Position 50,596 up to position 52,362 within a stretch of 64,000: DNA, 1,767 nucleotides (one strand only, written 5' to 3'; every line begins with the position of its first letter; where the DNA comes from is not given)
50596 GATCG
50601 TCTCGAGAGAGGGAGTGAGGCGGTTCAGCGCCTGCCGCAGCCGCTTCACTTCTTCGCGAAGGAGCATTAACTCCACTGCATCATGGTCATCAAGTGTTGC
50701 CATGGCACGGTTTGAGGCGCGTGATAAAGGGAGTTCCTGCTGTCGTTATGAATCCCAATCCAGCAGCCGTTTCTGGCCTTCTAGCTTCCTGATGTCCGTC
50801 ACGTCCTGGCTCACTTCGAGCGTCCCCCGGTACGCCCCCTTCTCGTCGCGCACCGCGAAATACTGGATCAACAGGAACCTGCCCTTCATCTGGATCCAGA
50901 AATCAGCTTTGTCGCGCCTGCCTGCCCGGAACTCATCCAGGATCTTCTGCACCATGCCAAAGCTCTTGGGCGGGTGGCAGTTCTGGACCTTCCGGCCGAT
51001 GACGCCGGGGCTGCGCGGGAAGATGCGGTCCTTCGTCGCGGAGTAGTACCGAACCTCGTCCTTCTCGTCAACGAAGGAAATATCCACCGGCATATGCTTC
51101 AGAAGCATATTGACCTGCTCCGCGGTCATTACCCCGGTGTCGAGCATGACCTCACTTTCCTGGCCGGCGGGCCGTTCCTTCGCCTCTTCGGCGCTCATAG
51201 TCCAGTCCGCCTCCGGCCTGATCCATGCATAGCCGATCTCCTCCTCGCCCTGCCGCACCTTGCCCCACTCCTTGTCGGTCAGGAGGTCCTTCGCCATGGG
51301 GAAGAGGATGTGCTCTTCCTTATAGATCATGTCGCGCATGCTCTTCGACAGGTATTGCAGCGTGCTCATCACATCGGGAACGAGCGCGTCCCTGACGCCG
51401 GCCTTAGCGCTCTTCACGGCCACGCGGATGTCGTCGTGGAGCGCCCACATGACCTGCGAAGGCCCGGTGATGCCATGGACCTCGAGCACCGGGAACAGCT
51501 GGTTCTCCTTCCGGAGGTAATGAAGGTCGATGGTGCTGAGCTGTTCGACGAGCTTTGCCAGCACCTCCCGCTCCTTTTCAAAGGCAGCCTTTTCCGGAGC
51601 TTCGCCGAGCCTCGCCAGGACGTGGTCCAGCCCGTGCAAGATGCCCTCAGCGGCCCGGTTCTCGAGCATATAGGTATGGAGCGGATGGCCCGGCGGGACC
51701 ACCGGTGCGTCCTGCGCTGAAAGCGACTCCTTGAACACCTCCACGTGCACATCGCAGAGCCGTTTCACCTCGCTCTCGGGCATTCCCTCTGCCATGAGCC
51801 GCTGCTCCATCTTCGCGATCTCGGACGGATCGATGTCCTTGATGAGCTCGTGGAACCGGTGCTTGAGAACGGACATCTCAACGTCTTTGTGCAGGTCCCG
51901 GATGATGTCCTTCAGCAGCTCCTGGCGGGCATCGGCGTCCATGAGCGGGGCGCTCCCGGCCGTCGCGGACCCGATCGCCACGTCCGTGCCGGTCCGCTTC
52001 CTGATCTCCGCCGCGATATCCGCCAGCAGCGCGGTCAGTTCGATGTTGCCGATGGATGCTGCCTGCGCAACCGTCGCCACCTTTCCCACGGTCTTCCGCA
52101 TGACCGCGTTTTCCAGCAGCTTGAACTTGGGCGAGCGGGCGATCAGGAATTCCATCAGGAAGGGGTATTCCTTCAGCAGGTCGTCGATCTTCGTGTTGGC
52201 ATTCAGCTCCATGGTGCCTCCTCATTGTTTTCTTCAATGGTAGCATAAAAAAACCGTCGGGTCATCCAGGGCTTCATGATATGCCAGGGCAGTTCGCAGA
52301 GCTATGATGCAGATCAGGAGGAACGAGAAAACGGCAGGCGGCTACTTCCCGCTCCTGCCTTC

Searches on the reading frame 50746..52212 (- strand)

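Call 12: search_protein_families(library=pfam, proteins=[window:50746-52212:-], max_evalue=0.01)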
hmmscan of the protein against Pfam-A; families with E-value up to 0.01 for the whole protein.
window:50746-52212:- (488 aa): 7 families
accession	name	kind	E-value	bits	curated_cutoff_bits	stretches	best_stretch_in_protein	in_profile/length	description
PF13596.12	PAS_10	-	9.5e-31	107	22.1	1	368-472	2-106/106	PAS domain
PF04282.18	DUF438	-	1.3e-24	86.3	25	1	100-165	1-66/67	Family of unknown function (DUF438)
PF01814.28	Hemerythrin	-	1.5e-14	55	25.3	1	176-307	1-127/127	Hemerythrin HHE cation binding domain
PF08984.16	DUF1858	-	4e-14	52.9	32.2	1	4-62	2-58/59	Domain of unknown function (DUF1858)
PF08448.16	PAS_4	-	0.00019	22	23.1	1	372-473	2-107/110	PAS fold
PF04286.17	DUF445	-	0.0034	17.8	33.8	1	78-227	85-224/368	Protein of unknown function (DUF445)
PF14827.12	dCache_3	-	0.005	16.9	25.7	0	54-104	135-190/239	Double sensory domain of two-component sensor kinase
